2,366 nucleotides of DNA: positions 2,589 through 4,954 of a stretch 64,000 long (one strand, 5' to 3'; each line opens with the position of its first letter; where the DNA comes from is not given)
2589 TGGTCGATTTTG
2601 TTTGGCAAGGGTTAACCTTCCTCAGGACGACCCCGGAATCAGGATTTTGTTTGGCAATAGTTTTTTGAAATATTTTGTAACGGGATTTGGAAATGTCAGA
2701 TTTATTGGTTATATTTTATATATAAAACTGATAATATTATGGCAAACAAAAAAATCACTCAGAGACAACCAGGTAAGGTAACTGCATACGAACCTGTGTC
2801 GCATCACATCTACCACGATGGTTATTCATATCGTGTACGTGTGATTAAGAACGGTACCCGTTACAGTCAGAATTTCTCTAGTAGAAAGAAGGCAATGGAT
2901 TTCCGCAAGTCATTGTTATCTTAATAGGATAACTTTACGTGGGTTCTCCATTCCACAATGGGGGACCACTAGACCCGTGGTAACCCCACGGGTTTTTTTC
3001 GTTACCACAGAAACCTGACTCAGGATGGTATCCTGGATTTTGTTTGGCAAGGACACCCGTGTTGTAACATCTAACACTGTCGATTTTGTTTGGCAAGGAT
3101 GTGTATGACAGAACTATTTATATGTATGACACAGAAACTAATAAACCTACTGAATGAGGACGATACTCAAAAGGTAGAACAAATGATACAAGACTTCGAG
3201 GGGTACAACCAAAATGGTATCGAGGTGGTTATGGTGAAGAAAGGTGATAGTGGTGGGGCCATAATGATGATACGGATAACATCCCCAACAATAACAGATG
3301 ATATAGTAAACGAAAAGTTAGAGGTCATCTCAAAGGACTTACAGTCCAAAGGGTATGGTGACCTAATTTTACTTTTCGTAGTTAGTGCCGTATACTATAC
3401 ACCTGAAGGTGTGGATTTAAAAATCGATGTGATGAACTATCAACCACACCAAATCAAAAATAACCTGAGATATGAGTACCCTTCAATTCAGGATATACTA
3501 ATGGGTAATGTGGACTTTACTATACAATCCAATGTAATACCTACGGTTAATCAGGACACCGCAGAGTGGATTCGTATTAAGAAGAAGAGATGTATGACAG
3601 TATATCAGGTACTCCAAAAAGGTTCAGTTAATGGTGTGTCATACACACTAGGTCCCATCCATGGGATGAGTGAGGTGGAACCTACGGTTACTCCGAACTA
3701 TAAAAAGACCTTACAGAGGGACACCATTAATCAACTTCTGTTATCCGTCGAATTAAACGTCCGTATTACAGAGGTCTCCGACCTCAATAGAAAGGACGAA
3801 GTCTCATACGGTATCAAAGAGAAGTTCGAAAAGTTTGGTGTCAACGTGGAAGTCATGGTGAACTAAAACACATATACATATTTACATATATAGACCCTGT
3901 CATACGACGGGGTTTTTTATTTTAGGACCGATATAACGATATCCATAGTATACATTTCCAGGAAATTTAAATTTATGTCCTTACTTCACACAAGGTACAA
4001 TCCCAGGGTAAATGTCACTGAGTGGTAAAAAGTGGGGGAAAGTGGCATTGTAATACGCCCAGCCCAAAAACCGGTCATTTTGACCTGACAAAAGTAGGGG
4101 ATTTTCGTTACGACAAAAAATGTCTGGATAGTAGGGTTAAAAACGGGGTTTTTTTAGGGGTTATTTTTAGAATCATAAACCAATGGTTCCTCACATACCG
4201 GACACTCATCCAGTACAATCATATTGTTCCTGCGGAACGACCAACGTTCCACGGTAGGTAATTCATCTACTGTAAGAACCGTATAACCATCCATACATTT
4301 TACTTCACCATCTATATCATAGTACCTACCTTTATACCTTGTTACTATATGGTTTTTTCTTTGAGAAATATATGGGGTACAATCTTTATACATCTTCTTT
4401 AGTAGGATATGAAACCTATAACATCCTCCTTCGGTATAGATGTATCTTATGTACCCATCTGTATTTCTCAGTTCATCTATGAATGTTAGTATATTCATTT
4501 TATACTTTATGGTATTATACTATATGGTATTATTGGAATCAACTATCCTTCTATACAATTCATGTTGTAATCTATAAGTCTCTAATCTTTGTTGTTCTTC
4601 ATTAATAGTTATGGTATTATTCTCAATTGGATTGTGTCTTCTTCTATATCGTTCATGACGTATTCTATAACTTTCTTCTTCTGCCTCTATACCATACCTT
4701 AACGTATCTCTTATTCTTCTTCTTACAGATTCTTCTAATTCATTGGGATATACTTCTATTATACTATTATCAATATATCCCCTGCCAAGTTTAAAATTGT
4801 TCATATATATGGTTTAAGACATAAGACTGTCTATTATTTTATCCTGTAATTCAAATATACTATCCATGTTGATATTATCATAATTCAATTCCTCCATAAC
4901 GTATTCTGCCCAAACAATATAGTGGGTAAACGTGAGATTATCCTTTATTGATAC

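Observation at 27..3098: Family of at least nine co-oriented hairpin + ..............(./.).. elements punctuating the first 3 kb, one embedded in an ORF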

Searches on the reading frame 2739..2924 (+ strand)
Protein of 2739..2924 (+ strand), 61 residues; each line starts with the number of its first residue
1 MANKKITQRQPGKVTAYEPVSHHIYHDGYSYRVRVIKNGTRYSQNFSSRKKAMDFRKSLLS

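Call 8: search_protein_families(library=phrogs, proteins=[window:2739-2924:+], max_evalue=0.01)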
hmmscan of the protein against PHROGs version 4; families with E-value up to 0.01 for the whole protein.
window:2739-2924:+ (61 aa): 0 families

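Call 66: search_protein_families(library=pfam, proteins=[window:2739-2924:+], max_evalue=0.1)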
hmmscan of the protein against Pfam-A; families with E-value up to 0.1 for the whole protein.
window:2739-2924:+ (61 aa): 0 families

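Call 73: find_homologous_proteins(query=window:2739-2924:+, max_evalue=0.001)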
Query window:2739-2924:+ (61 aa): 29 proteins with E <= 0.001 among 30 candidates.
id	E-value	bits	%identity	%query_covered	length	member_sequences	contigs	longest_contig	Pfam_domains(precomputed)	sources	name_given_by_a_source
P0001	2.0e-32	126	98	100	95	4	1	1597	-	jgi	jgi:hypothetical protein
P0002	9.3e-32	124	95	100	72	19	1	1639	-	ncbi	-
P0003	8.1e-27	109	84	100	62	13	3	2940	-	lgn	-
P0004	3.1e-22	94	77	98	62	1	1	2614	-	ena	-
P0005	6.0e-19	84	73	100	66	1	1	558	-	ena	-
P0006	1.2e-18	83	69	100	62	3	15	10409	-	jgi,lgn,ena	jgi:hypothetical protein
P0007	3.6e-18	82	83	79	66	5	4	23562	-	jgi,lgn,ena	jgi:hypothetical protein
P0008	1.2e-17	80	83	79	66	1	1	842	-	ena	-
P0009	1.2e-17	80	79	77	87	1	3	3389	-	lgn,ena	-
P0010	1.3e-17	80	82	74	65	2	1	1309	-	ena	-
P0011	1.6e-17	80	79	87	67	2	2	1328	-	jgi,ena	jgi:hypothetical protein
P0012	2.2e-17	79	67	100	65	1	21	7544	-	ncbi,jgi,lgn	jgi:hypothetical protein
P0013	2.3e-17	79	67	100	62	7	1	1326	-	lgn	-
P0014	4.1e-17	78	77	77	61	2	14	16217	-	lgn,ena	-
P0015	7.9e-17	78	77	79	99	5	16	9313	-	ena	-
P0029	2.8e-11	60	56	100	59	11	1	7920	-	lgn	-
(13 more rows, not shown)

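Call 76: search_solved_structures(query=A1, max_evalue=10, show_alignments=2)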
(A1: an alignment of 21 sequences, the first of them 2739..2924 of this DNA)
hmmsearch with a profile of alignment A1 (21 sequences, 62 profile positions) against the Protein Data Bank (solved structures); distinct sequences matched with E-value up to 10: 0.

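Call 79: predict_structure(alignment_id=A1)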
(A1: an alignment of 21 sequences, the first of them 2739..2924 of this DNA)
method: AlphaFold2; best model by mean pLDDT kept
length: 61 residues; sequences in the alignment: 21
mean_pLDDT: 80.7   pTM: 0.60
mean pLDDT of the five models: 80.7, 80.1, 79.2, 78.7, 78.5
residues with pLDDT >= 90: 34; 70-90: 12; 50-70: 2; < 50: 13
segments of 3 or more residues with pLDDT < 50: 1-13
pLDDT, mean of each block of 10 residues (from residue 1): 45 67 90 93 94 94 86
secondary structure, 60 per line:
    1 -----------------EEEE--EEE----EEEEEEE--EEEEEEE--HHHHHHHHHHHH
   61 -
elements in order: E18-21 E24-26 E31-37 E40-46 H49-60

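Call 81: fold_search(model_id=the predicted structure, library=pdb)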
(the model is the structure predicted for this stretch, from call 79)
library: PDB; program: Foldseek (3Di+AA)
matches with E <= 10: 526; with E <= 0.001: 0
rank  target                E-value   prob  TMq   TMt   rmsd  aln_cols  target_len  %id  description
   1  3igm_B                4.7e-01  0.35  0.28  0.27  11.2        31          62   22  A 2.2A crystal structure of the AP2 domain of PF14_0633 from P. falciparum, bound as a domain-swapped dimer to its cog (released 2009-11-10)
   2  9g6k_LG               5.6e-01  0.63  0.49  0.23   7.6        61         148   16  LSU structure derived from the LSU sample of the mitoribosome from T. gondii. (released 2024-12-11)
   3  6sy0_C                7.2e-01  0.41  0.33  0.22   3.0        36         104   25  Structure of the Plasmodium falciparum SIP2 DNA-binding AP2 tandem repeat in complex with two SPE2 half-sites (released 2020-10-07)
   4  9i05_XH               8.2e-01  0.60  0.54  0.20  11.6        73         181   14  Cryo-EM structure of the large subunit of the mitochondrial ribosome from Toxoplasma gondii (released 2025-06-11)
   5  8rxh_Lk               8.2e-01  0.54  0.37  0.31   3.0        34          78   20  CRYO-EM STRUCTURE OF LEISHMANIA MAJOR 80S RIBOSOME WITH A/P/E-site tRNA AND mRNA : PARENTAL STRAIN (released 2024-05-15)
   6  7et4_G                9.9e-01  0.66  0.44  0.30   2.2        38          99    8  Crystal structure of Arabidopsis TEM1 AP2 domain (released 2021-09-15)
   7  6az3_k                1.1e+00  0.44  0.38  0.32   2.9        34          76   20  Cryo-EM structure of of the large subunit of Leishmania ribosome bound to paromomycin (released 2017-12-06)
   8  8qhu_k                1.1e+00  0.44  0.38  0.31   2.9        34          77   20  CRYO-EM STRUCTURE OF LEISHMANIA MAJOR 80S RIBOSOME : LM32Cs1C1 snoRNA overexpression (released 2025-02-12)
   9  9hqv_Yn               1.1e+00  0.38  0.44  0.16   6.4        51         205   18  Cryo-EM structure of the small subunit of the mitochondrial ribosome from Toxoplasma gondii (released 2025-06-11)
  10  6sy0_B                1.1e+00  0.84  0.51  0.25   1.9        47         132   21  Structure of the Plasmodium falciparum SIP2 DNA-binding AP2 tandem repeat in complex with two SPE2 half-sites (released 2020-10-07)
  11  9bh5_Ck               1.1e+00  0.51  0.39  0.36   2.7        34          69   18  High-resolution C. elegans 80S ribosome structure - class 1 (released 2024-09-04)
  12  5t2a_n                1.1e+00  0.41  0.37  0.32   2.9        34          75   20  CryoEM structure of the Leishmania donovani 80S ribosome at 2.9 Angstrom resolution (released 2017-01-25)
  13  3jtz                  1.3e+00  0.51  0.59  0.49   4.7        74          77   18  Structure of the arm-type binding domain of HPI integrase (released 2009-10-06)
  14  3reb_C                1.4e+00  0.20  0.37  0.22   7.3        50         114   16  HIV-1 Nef protein in complex with engineered Hck-SH3 domain (released 2011-06-01)
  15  2l3c_MODEL_1_A        1.5e+00  0.20  0.37  0.31   6.9        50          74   24  Solution structure of ADAR2 dsRBM1 bound to LSL RNA (released 2010-10-27)
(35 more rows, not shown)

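Call 91: find_encoding_contigs(protein=P0029, flank=8000, max_places=3)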
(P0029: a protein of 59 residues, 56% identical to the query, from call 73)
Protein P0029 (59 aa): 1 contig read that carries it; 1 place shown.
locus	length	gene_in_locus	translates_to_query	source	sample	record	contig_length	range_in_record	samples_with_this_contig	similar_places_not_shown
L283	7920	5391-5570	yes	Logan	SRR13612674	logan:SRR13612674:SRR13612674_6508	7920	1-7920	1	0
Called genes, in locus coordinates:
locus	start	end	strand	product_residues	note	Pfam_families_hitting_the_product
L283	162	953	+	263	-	-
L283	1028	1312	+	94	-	-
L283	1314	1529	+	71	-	-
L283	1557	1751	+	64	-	-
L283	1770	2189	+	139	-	PF21866:DUF6915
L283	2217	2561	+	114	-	PF21798:DUF6878 (faint)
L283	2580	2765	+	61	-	-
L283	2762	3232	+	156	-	-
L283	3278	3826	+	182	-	PF14025:DUF4241 (faint)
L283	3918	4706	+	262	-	PF17338:GP88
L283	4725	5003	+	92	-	-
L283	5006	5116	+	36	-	-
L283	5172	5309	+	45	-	-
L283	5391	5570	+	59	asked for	-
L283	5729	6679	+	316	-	-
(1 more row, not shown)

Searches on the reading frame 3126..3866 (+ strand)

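Call 8: search_protein_families(library=phrogs, proteins=[window:3126-3866:+], max_evalue=0.01)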
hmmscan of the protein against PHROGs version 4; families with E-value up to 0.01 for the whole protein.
window:3126-3866:+ (246 aa): 0 families

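Call 66: search_protein_families(library=pfam, proteins=[window:3126-3866:+], max_evalue=0.1)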
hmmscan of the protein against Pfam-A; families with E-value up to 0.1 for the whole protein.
window:3126-3866:+ (246 aa): 2 families
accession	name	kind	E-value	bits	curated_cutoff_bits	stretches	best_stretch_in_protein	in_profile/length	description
PF08469.15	NPHI_C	-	0.0093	16.4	22.3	1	128-174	12-60/148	Nucleoside triphosphatase I C-terminal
PF18788.6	DarA_N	-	0.049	13.9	27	0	2-67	17-82/122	Defence against restriction A N-terminal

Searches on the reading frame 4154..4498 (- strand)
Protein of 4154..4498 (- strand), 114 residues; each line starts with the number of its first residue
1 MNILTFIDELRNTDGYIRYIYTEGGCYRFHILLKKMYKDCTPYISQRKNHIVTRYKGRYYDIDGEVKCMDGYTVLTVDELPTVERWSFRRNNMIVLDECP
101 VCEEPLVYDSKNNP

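Call 8: search_protein_families(library=phrogs, proteins=[window:4154-4498:-], max_evalue=0.01)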
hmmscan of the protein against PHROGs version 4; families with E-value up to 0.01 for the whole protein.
window:4154-4498:- (114 aa): 2 families
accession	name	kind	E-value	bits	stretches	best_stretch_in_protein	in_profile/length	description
phrog_4814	-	unknown function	6e-19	68.9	1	2-92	12-103/113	-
phrog_34394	-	unknown function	0.0057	17.8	0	14-66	38-101/137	-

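Call 66: search_protein_families(library=pfam, proteins=[window:4154-4498:-], max_evalue=0.1)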
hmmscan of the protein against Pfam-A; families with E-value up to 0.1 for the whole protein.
window:4154-4498:- (114 aa): 1 family
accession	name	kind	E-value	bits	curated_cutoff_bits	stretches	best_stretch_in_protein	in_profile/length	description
PF24591.1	Phage_YunG-like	-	1.1e-19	70.5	27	1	4-89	2-90/99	Phage YunG-like protein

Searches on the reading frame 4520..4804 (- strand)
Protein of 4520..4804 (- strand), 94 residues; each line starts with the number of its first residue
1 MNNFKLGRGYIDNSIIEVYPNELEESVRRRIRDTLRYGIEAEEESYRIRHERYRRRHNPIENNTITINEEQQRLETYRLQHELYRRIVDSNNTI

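Call 66: search_protein_families(library=pfam, proteins=[window:4520-4804:-], max_evalue=0.1)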
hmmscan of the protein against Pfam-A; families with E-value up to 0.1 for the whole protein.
window:4520-4804:- (94 aa): 1 family
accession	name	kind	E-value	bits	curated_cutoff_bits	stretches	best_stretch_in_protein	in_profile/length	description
PF13027.11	DUF3888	-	0.095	13.5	22.2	0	10-81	12-85/87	Protein of unknown function (DUF3888)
